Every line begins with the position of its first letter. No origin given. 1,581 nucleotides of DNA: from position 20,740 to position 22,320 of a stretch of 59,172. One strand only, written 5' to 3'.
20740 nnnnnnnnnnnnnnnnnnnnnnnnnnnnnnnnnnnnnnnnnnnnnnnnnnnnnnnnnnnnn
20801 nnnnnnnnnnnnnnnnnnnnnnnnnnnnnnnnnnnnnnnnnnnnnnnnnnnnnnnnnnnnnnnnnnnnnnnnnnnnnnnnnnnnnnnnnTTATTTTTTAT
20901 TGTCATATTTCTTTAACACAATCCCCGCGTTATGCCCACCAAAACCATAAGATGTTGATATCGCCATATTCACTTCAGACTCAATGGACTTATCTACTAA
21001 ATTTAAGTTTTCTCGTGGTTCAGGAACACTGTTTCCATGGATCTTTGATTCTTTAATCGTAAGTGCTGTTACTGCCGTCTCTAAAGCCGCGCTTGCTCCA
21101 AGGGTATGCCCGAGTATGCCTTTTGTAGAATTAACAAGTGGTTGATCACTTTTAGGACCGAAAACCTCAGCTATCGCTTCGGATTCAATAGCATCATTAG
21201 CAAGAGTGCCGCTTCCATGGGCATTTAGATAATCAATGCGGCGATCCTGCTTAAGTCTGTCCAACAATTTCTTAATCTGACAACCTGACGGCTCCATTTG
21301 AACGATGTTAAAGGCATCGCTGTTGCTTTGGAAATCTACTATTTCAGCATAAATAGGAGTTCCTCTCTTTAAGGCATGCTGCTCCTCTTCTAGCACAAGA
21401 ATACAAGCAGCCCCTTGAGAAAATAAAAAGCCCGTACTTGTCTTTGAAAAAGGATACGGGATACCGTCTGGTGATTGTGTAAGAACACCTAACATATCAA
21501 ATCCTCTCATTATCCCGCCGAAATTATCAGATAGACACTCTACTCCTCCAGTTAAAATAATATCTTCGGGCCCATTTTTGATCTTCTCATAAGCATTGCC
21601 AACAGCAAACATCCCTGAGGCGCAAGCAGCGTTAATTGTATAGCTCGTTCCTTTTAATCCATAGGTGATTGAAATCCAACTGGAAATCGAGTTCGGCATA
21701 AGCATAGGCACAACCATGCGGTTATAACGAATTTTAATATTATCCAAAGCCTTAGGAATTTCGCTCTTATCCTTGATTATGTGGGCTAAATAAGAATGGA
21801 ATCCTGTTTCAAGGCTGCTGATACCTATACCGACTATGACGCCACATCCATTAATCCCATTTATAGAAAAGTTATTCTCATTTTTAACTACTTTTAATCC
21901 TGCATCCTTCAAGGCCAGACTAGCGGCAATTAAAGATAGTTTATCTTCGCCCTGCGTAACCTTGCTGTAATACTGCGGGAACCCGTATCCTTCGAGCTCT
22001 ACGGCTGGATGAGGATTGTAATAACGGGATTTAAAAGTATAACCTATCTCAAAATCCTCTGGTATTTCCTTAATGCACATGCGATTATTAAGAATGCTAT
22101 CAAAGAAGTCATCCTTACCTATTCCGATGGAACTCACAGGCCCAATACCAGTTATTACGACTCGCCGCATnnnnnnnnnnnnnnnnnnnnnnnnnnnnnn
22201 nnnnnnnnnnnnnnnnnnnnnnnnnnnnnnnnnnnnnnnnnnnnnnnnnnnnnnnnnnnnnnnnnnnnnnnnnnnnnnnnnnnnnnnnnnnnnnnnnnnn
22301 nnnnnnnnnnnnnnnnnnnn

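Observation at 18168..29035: A 12-gene, translationally coupled, MarR-headed cluster combines sphingolipid-type chemistry (ACP, oxoamine synthase, lipid kinase, SDR) with KAS, an AIR-synthase-like enzyme, OYE reductase, UbiA prenyltransferase and a radical SAM/SPASM enzyme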

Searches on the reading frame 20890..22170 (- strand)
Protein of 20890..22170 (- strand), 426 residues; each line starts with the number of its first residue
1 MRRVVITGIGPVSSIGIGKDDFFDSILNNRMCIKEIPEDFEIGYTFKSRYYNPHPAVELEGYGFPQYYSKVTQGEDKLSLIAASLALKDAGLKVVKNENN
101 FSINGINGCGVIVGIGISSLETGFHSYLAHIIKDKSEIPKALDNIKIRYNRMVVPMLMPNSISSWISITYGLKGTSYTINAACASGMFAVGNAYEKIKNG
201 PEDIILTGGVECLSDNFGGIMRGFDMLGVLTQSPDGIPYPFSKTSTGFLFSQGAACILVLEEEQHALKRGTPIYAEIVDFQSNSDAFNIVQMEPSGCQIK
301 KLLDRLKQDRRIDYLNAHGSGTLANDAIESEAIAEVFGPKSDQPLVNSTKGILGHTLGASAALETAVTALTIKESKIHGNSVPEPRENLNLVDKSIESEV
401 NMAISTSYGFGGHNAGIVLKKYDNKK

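Call 3: search_protein_families(library=pfam, proteins=[window:20890-22170:-], max_evalue=0.01)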
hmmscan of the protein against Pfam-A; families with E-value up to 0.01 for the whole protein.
window:20890-22170:- (426 aa): 5 families
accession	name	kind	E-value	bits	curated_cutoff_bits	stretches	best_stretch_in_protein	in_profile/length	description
PF00109.32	ketoacyl-synt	-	7e-31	108.2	20.8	1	1-265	1-252/252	Beta-ketoacyl synthase, N-terminal domain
PF02801.28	Ketoacyl-synt_C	-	3.9e-22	78.9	20.8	1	274-378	1-113/119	Beta-ketoacyl synthase, C-terminal domain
PF00108.29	Thiolase_N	-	1.8e-07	31.2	26.4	1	174-216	76-118/260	Thiolase, N-terminal domain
PF16197.11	KAsynt_C_assoc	-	0.00022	22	33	0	388-426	12-50/111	Ketoacyl-synthetase C-terminal extension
PF08545.16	ACP_syn_III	-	0.0079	16.5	24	0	179-215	3-39/80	3-Oxoacyl-[acyl-carrier-protein (ACP)] synthase III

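Call 7: search_protein_families(library=ncbifam, proteins=[window:20890-22170:-], max_evalue=0.001)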
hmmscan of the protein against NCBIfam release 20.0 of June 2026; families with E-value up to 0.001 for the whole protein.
window:20890-22170:- (426 aa): 37 families (the best 25 are shown)
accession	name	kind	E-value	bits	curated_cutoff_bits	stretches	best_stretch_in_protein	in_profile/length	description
TIGR03150.1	fabF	equivalog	7.6e-77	258.7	493.75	1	2-420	1-407/407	beta-ketoacyl-ACP synthase II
NF005589.0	PRK07314.1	subfamily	2.7e-74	250.4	387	1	1-422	3-412/413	beta-ketoacyl-ACP synthase II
NF004970.0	PRK06333.1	subfamily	8.6e-64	215.9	525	1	1-423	3-423/424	beta-ketoacyl-ACP synthase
NF005935.0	PRK07967.1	equivalog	5.6e-58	196.7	630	1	1-423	1-405/406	beta-ketoacyl-ACP synthase I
NF006587.0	PRK09116.1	equivalog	1e-56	192.5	470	1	1-422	1-407/408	beta-ketoacyl-ACP synthase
NF006274.0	PRK08439.1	equivalog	4.6e-55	187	621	1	1-421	1-405/406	beta-ketoacyl-ACP synthase II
NF004618.0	PRK05952.1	equivalog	4.9e-52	177.1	455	1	106-421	78-382/384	beta-ketoacyl-ACP synthase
NF005490.0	PRK07103.1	equivalog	1.4e-47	162.7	445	2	165-421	151-412/414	polyketide beta-ketoacyl:acyl carrier protein synthase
NF006434.0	PRK08722.1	equivalog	3.8e-44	151.2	759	1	2-421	4-413/414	beta-ketoacyl-ACP synthase II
NF005076.0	PRK06501.1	equivalog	9.2e-44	150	629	1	4-422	13-423/425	beta-ketoacyl-ACP synthase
NF005916.1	PRK07910.1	equivalog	5e-43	147.6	560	1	136-422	120-418/418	KasA/KasB family beta-ketoacyl-ACP synthase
NF058662.1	cispenta_AmcF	equivalog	5.8e-42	144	325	1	168-420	114-368/369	cispentacin biosynthesis acyltransferase subunit AmcF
NF006618.0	PRK09185.1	subfamily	2.1e-39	135.7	407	1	93-421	85-392/394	beta-ketoacyl-ACP synthase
NF040607.1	mycolic_Pks13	equivalog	1.1e-25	89.3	2100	1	162-425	250-529/1680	polyketide synthase Pks13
NF005084.0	PRK06519.1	equivalog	5e-22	78.6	320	1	2-384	6-365/397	beta-ketoacyl-ACP synthase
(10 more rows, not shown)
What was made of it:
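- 20890..22170 (-): FabF-like beta-ketoacyl-ACP synthase (426 aa) with a Cys-His-His triad. Pfam (call 3); fabF HMM 259 bits, below the 494 cut-off (call 7).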
